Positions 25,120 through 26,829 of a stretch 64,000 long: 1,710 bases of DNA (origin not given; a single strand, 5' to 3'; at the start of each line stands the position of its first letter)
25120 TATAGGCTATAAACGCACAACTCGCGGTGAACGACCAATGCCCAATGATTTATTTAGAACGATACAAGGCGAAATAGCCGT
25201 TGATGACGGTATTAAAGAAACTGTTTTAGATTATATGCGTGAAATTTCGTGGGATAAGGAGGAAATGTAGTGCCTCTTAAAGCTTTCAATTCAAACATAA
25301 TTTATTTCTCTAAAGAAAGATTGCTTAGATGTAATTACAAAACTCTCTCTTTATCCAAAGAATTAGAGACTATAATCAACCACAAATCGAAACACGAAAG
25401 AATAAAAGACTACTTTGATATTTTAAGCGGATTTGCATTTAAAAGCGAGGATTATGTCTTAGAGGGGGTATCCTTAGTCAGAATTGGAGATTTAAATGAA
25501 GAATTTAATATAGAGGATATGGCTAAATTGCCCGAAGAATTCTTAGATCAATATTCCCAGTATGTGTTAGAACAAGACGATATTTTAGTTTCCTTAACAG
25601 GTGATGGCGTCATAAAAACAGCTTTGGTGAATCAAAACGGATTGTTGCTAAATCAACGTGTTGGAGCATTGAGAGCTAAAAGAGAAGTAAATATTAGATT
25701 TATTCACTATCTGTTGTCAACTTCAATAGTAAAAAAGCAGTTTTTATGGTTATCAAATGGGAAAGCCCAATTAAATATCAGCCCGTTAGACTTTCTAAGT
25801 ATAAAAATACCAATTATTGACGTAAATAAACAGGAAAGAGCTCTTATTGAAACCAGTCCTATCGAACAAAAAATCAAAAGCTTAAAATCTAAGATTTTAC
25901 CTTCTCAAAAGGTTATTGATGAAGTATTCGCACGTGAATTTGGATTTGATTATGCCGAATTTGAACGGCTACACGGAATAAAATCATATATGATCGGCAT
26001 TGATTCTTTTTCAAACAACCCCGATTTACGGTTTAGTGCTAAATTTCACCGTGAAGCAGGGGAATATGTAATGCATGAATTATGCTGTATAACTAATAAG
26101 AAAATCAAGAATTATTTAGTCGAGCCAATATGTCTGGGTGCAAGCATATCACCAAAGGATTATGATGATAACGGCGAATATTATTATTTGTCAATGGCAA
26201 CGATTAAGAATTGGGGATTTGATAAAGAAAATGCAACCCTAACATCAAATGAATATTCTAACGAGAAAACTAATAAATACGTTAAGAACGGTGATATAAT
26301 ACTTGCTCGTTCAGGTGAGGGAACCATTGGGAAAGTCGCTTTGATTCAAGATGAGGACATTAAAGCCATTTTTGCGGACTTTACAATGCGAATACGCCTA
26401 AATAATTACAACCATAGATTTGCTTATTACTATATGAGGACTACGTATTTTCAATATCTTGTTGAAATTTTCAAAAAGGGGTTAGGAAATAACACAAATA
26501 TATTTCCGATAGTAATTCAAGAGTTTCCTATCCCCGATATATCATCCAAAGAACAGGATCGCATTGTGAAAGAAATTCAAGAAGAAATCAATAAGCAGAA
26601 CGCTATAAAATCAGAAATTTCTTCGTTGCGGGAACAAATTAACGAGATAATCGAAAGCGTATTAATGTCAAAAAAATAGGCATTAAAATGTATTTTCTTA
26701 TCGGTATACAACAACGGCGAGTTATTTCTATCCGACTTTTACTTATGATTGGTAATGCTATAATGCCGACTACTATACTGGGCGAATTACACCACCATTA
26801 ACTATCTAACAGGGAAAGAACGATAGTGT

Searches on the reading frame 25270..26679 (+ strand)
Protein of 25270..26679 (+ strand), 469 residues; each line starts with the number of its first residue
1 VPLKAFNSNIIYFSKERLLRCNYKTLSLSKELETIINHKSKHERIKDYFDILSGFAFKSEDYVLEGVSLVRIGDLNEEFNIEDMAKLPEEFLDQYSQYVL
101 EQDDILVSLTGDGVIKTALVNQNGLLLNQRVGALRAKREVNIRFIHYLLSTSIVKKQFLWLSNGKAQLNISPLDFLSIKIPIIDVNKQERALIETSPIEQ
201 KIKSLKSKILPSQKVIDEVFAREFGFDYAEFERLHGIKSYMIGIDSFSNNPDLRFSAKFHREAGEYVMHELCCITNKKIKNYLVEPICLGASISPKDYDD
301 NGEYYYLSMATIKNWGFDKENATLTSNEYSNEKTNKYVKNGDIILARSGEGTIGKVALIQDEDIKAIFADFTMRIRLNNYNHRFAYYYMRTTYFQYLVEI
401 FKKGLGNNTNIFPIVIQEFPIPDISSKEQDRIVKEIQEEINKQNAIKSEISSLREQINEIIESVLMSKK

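Call 38: search_protein_families(library=pfam, proteins=[window:25270-26679:+], max_evalue=0.001)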
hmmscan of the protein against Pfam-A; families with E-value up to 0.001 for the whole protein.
window:25270-26679:+ (469 aa): 0 families

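Call 39: search_protein_families(library=phrogs, proteins=[window:25270-26679:+], max_evalue=0.001)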
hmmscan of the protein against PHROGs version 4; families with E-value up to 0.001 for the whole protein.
window:25270-26679:+ (469 aa): 2 families
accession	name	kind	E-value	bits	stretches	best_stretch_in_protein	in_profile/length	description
phrog_2668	-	unknown function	9.6e-20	71.6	2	291-458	240-409/554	-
phrog_30386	-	unknown function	0.001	19.9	0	326-418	57-147/182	-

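Call 40: search_protein_families(library=padloc, proteins=[window:25270-26679:+], max_evalue=0.001)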
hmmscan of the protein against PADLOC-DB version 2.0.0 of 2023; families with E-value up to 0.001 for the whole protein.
window:25270-26679:+ (469 aa): 66 families (the best 25 are shown)
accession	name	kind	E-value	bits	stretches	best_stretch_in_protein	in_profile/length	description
PDLC03100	Specificity_I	-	2.5e-33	114.1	2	283-465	204-388/392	Type I specificity subunit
PDLC03072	Specificity_I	-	1.3e-32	111.5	2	294-459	258-420/448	Type I specificity subunit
PDLC04137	mad5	-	2.3e-32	110.6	2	39-220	212-390/392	mads_5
PDLC03105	Specificity_I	-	1.3e-31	108.6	2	297-453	261-415/448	Type I specificity subunit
PDLC03089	Specificity_I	-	2.8e-30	103.8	2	41-205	6-175/446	Type I specificity subunit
PDLC03168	Specificity_I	-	1.6e-28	98.4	2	294-457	23-182/459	Type I specificity subunit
PDLC03107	Specificity_I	-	2.7e-28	97.2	1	41-459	4-378/392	Type I specificity subunit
PDLC03179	Specificity_I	-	3.2e-28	97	2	286-455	407-574/589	Type I specificity subunit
PDLC03086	Specificity_I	-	3.7e-28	96.7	2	53-206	24-181/458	Type I specificity subunit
PDLC03068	Specificity_I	-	1.3e-27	95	2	41-190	5-157/403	Type I specificity subunit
PDLC03124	Specificity_I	-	4.2e-26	90.7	2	277-432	22-177/413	Type I specificity subunit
PDLC03189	Specificity_I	-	1.9e-25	87.6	2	289-466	237-410/459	Type I specificity subunit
PDLC03087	Specificity_I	-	2e-25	87.6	2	290-444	29-188/418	Type I specificity subunit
PDLC03169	Specificity_I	-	6.9e-25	86.3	2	295-465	240-411/461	Type I specificity subunit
PDLC03090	Specificity_I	-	3.5e-23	80.5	2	32-190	15-174/434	Type I specificity subunit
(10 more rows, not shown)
